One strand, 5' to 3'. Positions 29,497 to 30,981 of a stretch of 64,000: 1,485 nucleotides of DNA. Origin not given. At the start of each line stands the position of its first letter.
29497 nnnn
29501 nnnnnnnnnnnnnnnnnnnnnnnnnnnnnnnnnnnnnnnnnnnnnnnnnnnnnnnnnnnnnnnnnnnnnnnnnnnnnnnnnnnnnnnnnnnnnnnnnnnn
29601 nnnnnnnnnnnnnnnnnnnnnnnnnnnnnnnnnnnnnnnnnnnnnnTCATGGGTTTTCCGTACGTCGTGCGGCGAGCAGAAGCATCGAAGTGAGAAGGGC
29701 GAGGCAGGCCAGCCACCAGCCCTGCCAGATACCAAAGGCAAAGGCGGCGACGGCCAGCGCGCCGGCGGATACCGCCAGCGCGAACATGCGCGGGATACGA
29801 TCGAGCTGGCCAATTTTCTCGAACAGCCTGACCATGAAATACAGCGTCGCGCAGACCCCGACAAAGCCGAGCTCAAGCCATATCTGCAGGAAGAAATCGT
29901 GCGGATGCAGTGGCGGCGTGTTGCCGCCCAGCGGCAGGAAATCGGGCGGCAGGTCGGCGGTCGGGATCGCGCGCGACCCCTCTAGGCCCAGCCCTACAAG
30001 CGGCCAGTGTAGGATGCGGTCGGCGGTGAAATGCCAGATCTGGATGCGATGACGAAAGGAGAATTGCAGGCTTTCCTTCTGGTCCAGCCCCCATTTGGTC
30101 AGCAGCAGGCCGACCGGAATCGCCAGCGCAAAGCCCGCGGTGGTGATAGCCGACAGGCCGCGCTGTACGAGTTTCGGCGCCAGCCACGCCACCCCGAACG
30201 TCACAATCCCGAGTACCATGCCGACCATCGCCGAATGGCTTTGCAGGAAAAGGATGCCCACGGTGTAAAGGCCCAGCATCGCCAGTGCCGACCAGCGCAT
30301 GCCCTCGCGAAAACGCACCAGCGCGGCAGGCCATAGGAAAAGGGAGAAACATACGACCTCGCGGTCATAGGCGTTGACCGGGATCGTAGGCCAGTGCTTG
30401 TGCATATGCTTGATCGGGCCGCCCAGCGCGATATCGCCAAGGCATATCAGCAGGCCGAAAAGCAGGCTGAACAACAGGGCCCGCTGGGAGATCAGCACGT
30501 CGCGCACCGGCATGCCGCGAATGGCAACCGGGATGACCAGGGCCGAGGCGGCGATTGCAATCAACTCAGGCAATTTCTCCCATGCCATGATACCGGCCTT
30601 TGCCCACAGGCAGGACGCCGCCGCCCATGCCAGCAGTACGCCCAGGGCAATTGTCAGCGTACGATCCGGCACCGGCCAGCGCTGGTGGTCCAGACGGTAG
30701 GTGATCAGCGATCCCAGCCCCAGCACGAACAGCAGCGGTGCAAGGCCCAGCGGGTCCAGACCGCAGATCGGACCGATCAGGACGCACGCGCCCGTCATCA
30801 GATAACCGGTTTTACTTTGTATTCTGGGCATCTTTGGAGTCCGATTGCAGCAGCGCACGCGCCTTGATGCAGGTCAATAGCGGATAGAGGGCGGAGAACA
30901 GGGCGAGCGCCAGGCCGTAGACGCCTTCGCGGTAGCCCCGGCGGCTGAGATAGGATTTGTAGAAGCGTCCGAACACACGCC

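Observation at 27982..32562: LPS core module (GT9, GT2, WaaL-like) translationally chained into the pyrE-nadK operon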

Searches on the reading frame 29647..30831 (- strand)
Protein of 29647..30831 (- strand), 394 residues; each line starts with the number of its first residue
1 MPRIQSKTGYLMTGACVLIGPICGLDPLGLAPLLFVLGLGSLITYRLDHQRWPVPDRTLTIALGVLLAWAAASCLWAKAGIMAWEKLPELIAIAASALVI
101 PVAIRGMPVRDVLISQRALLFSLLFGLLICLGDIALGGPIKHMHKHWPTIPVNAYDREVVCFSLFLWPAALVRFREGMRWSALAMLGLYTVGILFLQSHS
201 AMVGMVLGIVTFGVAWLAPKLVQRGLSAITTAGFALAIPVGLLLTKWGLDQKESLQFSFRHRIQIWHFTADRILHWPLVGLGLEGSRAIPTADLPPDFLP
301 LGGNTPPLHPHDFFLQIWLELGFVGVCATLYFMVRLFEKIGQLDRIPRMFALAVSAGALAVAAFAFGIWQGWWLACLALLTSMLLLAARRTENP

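Call 4: search_protein_families(library=pfam, proteins=[window:29647-30831:-], max_evalue=0.01)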
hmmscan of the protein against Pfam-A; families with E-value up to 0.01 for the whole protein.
window:29647-30831:- (394 aa): 1 family
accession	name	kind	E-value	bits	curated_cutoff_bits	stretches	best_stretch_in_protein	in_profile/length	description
PF04932.20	Wzy_C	-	5.1e-16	59.2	31.7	1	186-327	3-146/149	O-Antigen ligase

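Call 5: search_protein_families(library=ncbifam, proteins=[window:29647-30831:-], max_evalue=0.01)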
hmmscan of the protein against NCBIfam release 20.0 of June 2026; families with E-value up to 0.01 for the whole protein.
window:29647-30831:- (394 aa): 0 families

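Call 23: search_solved_structures(query=window:29647-30831:-, max_evalue=0.1)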
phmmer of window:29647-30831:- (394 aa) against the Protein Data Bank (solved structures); distinct sequences matched with E-value up to 0.1: 0.

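Call 31: find_related_loci(query=A3, collection=metagenome_contigs, flank=6000)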
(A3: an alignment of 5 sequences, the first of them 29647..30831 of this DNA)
Query A3 (394 aa) in metagenome_contigs; peptide patterns used: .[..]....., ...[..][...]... (x = any residue, [..] = any of these).
600 stretches matched a pattern (row limit reached: there are more); 111 encode a relative of the query (tblastn E <= 1e-3); the best 80 are kept; 80 distinct loci.
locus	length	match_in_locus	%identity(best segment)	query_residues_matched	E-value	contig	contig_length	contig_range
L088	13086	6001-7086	36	17-374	2e-43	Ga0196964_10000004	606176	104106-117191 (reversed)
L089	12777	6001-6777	34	137-392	1e-36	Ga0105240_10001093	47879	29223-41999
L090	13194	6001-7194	30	5-392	1e-35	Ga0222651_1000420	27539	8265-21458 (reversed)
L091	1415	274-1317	29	55-394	6e-34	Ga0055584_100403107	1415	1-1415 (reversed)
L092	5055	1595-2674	30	33-380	3e-32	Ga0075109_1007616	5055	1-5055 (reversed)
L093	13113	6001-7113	29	33-394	1e-31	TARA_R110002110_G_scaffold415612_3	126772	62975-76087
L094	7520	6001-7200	30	11-393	4e-31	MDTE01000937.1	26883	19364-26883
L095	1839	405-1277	29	110-393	2e-31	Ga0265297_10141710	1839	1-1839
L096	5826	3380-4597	28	5-394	1e-30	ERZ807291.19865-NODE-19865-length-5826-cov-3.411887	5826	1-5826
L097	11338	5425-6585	29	3-383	2e-30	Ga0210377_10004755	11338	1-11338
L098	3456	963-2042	30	33-380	5e-30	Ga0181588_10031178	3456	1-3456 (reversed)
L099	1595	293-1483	29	1-389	3e-30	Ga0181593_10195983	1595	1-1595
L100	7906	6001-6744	33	156-394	2e-29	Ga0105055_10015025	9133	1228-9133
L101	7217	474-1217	33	156-394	2e-29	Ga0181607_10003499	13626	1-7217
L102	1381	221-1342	29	33-394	5e-30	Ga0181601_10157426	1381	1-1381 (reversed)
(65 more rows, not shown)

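Call 35: search_protein_families(library=pfam, proteins=[L089:1114-3165:+, L089:3207-3764:-, L089:6597-7274:+, L089:7268-8122:+, L089:8409-9407:+, L089:9458-10549:+, L088:7142-8302:-, L088:7589-8662:+, L088:8740-11145:-, L088:2999-4027:+], max_evalue=0.001)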
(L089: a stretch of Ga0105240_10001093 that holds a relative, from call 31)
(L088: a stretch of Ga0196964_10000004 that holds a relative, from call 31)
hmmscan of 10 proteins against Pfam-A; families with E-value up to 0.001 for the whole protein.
L089:1114-3165:+ (683 aa): 1 family
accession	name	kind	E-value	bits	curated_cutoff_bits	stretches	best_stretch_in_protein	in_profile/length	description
PF01464.25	SLT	-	5.4e-26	90.9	21.3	1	524-625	11-110/117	Transglycosylase SLT domain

L089:3207-3764:- (185 aa): 0 families

L089:6597-7274:+ (225 aa): 1 family
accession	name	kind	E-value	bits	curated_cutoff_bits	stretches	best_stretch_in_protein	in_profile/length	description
PF01288.25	HPPK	-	1.9e-32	112.5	25.7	1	66-195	2-116/116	7,8-dihydro-6-hydroxymethylpterin-pyrophosphokinase (HPPK)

L089:7268-8122:+ (284 aa): 1 family
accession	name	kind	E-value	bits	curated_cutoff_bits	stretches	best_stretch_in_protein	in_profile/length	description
PF00809.28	Pterin_bind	-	8.1e-79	265.1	25.5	1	16-260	1-244/244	Pterin binding enzyme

L089:8409-9407:+ (332 aa): 3 families
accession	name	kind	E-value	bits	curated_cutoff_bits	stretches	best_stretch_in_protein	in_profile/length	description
PF00107.32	ADH_zinc_N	-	5.2e-30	104.5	31.8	1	157-274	1-117/129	Zinc-binding dehydrogenase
PF13602.12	ADH_zinc_N_2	-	2.1e-21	77.7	27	1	189-329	1-134/134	Zinc-binding dehydrogenase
PF08240.17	ADH_N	-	1.4e-18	67.5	23.5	1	33-116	2-104/104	Alcohol dehydrogenase GroES-like domain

L089:9458-10549:+ (363 aa): 1 family
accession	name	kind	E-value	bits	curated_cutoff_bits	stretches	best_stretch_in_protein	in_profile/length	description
PF00149.33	Metallophos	-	8.5e-10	39.8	21.5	1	17-167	5-126/191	Calcineurin-like phosphoesterase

L088:7142-8302:- (386 aa): 2 families
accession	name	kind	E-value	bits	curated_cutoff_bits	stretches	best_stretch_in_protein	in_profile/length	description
PF08238.18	Sel1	-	3.8e-19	68.8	30.7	3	112-140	8-36/36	Sel1 repeat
PF05036.18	SPOR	-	3.8e-13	50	21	1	304-381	2-72/76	SPOR domain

L088:7589-8662:+ (357 aa): 0 families

L088:8740-11145:- (801 aa): 8 families
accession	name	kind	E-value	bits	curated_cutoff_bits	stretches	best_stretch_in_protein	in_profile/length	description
PF01370.27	Epimerase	-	2.4e-32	112.7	20.9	1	490-703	1-230/240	NAD dependent epimerase/dehydratase family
PF04321.23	RmlD_sub_bind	-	2.6e-19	69.8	27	1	491-738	4-242/287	RmlD substrate binding domain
PF01073.25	3Beta_HSD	-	1.1e-17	64.4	22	1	491-703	1-234/280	3-beta hydroxysteroid dehydrogenase/isomerase family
PF13460.12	NAD_binding_10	-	2.1e-14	54.2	27.2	1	494-650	1-145/184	NAD(P)H-binding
PF16363.11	GDP_Man_Dehyd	-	8.8e-11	42.3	27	1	491-655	1-187/332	GDP-mannose 4,6 dehydratase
PF05368.20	NmrA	-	1.4e-08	35.1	27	1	491-745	6-251/298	NmrA-like family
PF07993.18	NAD_binding_4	-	8.5e-08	32.1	20.1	1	539-653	81-209/258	Male sterility protein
PF02719.21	Polysacc_synt_2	-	0.00014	21.6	20.2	0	540-603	69-132/293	Polysaccharide biosynthesis protein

L088:2999-4027:+ (342 aa): 5 families
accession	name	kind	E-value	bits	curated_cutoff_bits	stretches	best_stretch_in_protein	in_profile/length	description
PF00534.26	Glycos_transf_1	-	4.5e-28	98.4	26.4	1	168-316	11-166/172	Glycosyl transferases group 1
PF13692.12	Glyco_trans_1_4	-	4.3e-27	95.6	27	1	173-307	2-141/142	Glycosyl transferases group 1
PF13439.12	Glyco_transf_4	-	1.3e-17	64.7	28.5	1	13-120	2-117/170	Glycosyltransferase Family 4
PF13579.12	Glyco_trans_4_4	-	9.5e-12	46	29.7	1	14-127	2-115/158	Glycosyl transferase 4-like domain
PF20706.3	GT4-conflict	-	1.7e-11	44.2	26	1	169-283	194-323/385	Family 4 Glycosyltransferase in conflict systems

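Call 36: find_homologous_proteins(query=window:29647-30831:-, max_evalue=1e-10)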
Query window:29647-30831:- (394 aa): 72 proteins with E <= 1e-10 among 8000 candidates.
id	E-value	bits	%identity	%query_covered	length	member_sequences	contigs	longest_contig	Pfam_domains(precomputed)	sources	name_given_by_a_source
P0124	6.8e-260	880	100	100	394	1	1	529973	PF04932.21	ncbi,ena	-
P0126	4.5e-167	574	66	99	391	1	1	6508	PF04932.21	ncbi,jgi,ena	jgi:O-antigen ligase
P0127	1.2e-160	553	63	99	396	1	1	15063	PF04932.21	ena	-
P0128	1.2e-158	547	63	98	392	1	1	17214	PF04932.21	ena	-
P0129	5.8e-151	521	61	97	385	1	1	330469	PF04932.21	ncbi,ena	-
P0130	2.3e-125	437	55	98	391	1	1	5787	PF04932.21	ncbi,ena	-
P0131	1.6e-123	431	56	94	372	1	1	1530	PF04932.21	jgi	jgi:O-antigen ligase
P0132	2.7e-121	424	52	99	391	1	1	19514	PF04932.21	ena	-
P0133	1.7e-113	398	50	98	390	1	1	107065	PF04932.21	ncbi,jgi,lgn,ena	jgi:hypothetical protein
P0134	1.4e-110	388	57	83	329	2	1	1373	PF04932.21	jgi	jgi:O-antigen ligase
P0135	6.3e-109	383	49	99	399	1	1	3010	PF04932.21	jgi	jgi:exopolysaccharide production protein ExoQ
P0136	2.5e-107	378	50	92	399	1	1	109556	PF04932.21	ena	-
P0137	5.2e-104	367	50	99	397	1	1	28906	PF04932.21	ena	-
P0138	2.8e-103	364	48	98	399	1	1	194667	PF04932.21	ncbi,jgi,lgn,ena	jgi:O-antigen ligase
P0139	5.7e-96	340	45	99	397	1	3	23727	PF04932.21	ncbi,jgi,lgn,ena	jgi:O-antigen ligase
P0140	4.1e-45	173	33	99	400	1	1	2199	PF04932.21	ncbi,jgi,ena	jgi:hypothetical protein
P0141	8.2e-45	172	34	91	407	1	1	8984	PF04932.21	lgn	-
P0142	3.5e-44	170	34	95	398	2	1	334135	PF04932.21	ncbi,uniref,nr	ncbi:hypothetical protein N825_27745 [Skermanella stibiiresistens SB22]|uniref:O-antigen ligase-rela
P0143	3.1e-42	163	35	94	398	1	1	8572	PF04932.21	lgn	-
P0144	2.8e-40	157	33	94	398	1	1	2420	PF04932.21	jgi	jgi:hypothetical protein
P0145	2.2e-39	154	32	93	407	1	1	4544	PF04932.21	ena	-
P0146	2.5e-35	140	34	96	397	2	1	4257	PF04932.21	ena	-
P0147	9.0e-35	139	30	95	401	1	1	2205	PF04932.21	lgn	-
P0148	8.4e-33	132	32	88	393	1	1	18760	PF04932.21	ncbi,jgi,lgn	ncbi:MAG: O-antigen ligase family protein [Alphaproteobacteria bacterium]|jgi:O-antigen ligase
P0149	5.0e-32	129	38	57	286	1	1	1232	PF04932.21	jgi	jgi:O-antigen ligase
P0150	4.5e-30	123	33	80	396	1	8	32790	PF04932.21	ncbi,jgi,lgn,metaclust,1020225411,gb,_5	metaclust:\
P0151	1.3e-27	115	33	81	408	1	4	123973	PF04932.21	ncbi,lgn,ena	-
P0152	5.5e-27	113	28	86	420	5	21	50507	PF04932.21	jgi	jgi:exopolysaccharide production protein ExoQ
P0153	6.4e-27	113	29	86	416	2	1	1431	PF04932.21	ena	-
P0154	1.3e-26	112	39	49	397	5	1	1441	PF04932.21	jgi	jgi:exopolysaccharide production protein ExoQ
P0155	1.4e-26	112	30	82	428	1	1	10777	PF04932.21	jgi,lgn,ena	-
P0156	6.5e-26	109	29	94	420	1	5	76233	PF04932.21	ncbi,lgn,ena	-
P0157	1.3e-25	108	31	64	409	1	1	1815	PF04932.21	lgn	-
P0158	1.6e-25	108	32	83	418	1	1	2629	PF04932.21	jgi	-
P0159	2.1e-25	108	36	52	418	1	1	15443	PF04932.21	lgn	-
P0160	7.7e-25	106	32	62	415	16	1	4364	PF04932.21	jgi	jgi:exopolysaccharide production protein ExoQ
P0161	1.4e-24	105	28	83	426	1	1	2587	PF04932.21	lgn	-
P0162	2.1e-24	104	33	68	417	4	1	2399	PF04932.21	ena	-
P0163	6.7e-24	103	28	95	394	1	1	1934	PF04932.21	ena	-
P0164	9.3e-24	102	30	65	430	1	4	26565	PF04932.21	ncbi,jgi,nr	ncbi:MAG TPA: O-antigen ligase family protein [Patescibacteria group bacterium]|nr:O-antigen ligase 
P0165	1.2e-23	102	29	86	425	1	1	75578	PF04932.21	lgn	-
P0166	7.0e-23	99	30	97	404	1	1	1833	PF04932.21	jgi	jgi:exopolysaccharide production protein ExoQ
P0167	1.6e-22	98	29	85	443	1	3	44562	PF04932.21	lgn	-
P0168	1.8e-22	98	31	60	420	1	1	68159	PF04932.21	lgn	-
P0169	6.6e-22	96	27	85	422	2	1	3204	PF04932.21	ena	-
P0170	1.4e-21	95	28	91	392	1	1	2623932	PF04932.21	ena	-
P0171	2.0e-21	95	28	84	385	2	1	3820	PF04932.21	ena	-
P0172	9.8e-21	92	31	66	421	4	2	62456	PF04932.21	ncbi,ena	-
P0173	1.6e-20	92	28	94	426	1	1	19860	PF04932.21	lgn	-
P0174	7.0e-20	89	30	85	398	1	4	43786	PF04932.21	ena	-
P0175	1.8e-19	88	26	98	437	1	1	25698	PF04932.21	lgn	-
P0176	2.0e-19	88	28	86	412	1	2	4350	PF04932.21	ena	-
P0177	1.4e-18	85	30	91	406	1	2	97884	PF04932.21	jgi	jgi:O-antigen ligase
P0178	5.2e-18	83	28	81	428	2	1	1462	PF04932.21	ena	-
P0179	8.5e-18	83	43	35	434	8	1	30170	PF04932.21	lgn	-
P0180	9.1e-18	83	32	54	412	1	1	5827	PF04932.21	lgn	-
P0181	1.9e-16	78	30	80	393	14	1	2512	PF04932.21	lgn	-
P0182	2.6e-16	78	39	36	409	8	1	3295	PF04932.21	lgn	-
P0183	7.7e-16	76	33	33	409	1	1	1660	PF04932.21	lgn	-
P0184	9.3e-15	73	38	32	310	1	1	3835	PF04932.21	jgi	jgi:O-antigen ligase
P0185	1.1e-14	72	28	60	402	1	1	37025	PF04932.21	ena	-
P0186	1.3e-14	72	29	91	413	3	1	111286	PF04932.21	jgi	jgi:hypothetical protein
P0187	2.8e-14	71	34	35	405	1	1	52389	PF04932.21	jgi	-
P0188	2.8e-13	68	35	35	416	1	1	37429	PF04932.21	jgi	-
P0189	3.5e-13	67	33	50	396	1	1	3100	PF04932.21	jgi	-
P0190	5.8e-13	67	32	53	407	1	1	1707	PF04932.21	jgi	jgi:O-antigen ligase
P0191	1.3e-12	66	30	56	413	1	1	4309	PF04932.21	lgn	-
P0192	3.0e-12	64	30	55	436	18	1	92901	PF04932.21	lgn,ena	-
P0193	5.6e-12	63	30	56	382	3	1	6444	PF04932.21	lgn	-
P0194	9.6e-12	63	30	59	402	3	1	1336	PF04932.21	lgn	-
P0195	3.5e-11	61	27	90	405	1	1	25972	PF04932.21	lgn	-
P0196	7.8e-11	60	29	96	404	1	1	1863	PF04932.21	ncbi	-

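Call 37: find_encoding_contigs(protein=P0126, flank=7000, max_places=2)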
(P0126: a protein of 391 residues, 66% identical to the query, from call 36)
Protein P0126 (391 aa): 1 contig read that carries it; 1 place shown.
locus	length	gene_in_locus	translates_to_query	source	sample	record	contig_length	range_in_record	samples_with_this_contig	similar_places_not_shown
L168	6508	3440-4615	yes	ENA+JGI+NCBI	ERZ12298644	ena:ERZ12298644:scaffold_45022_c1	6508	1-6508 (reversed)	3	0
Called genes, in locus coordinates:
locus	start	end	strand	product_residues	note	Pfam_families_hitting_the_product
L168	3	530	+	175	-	?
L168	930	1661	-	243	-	PF25455:Beta-barrel_CAF17_C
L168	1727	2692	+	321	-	PF01075:Glyco_transf_9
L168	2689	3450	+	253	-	PF00535:Glycos_transf_2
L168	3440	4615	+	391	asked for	PF04932:Wzy_C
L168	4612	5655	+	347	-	PF01979:Amidohydro_1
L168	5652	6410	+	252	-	PF01513:NAD_kinase, PF20143:NAD_kinase_C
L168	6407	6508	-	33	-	?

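Call 38: find_encoding_contigs(protein=P0128, flank=7000, max_places=2)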
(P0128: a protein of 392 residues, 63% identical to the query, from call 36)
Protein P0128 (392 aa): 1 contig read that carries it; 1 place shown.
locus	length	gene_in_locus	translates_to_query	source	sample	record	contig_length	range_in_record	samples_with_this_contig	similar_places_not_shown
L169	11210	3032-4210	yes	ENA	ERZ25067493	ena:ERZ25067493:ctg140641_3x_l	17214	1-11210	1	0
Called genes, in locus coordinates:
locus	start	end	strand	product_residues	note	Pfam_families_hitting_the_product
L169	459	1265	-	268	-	PF01571:GCV_T, PF25455:Beta-barrel_CAF17_C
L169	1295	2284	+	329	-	PF01075:Glyco_transf_9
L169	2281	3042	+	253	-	PF00535:Glycos_transf_2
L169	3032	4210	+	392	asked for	PF04932:Wzy_C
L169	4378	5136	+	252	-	PF01513:NAD_kinase, PF20143:NAD_kinase_C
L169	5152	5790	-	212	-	-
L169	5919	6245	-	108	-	-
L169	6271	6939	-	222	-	PF00730:HhH-GPD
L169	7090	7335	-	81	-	PF02700:PurS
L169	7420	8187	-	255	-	PF01259:SAICAR_synt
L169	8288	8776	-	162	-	PF25084:LbH_EIF2B (faint), PF25087:GMPPB_C (faint), PF14602:Hexapep_2 (faint), PF00132:Hexapep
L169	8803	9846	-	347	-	PF01170:UPF0020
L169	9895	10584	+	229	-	PF13507:GATase_5, PF07685:GATase_3 (weak), PF01965:DJ-1_PfpI (weak)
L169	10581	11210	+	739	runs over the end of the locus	PF18072:FGAR-AT_linker, PF00586:AIRS, PF02769:AIRS_C, PF00586:AIRS, PF02769:AIRS_C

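Call 39: find_encoding_contigs(protein=P0133, flank=7000, max_places=2)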
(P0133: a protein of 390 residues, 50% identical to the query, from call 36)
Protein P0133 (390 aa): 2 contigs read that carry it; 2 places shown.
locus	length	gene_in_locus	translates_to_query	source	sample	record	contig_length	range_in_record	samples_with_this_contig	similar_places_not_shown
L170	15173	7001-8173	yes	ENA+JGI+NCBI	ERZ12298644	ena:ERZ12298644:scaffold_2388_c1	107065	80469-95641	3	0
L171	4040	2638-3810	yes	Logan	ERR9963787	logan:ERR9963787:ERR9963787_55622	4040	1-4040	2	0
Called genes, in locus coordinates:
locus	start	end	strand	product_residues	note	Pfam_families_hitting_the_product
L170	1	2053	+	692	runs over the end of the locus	PF02092:tRNA_synt_2f, PF05746:DALR_1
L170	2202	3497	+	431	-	PF09594:GT87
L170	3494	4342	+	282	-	PF00106:adh_short, PF08659:KR, PF13561:adh_short_C2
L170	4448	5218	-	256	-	PF01571:GCV_T, PF25455:Beta-barrel_CAF17_C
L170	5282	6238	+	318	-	PF01075:Glyco_transf_9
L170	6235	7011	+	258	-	PF00535:Glycos_transf_2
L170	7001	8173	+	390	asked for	PF04932:Wzy_C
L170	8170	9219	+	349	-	PF01979:Amidohydro_1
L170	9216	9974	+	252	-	PF01513:NAD_kinase, PF20143:NAD_kinase_C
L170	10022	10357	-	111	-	-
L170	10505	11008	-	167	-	PF00730:HhH-GPD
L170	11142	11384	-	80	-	PF02700:PurS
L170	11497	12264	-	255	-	PF01259:SAICAR_synt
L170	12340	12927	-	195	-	-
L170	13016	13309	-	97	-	-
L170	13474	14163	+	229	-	PF13507:GATase_5, PF01965:DJ-1_PfpI (weak), PF07685:GATase_3 (weak)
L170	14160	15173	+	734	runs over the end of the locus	PF18072:FGAR-AT_linker, PF00586:AIRS, PF02769:AIRS_C, PF00586:AIRS, PF02769:AIRS_C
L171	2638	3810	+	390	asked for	PF04932:Wzy_C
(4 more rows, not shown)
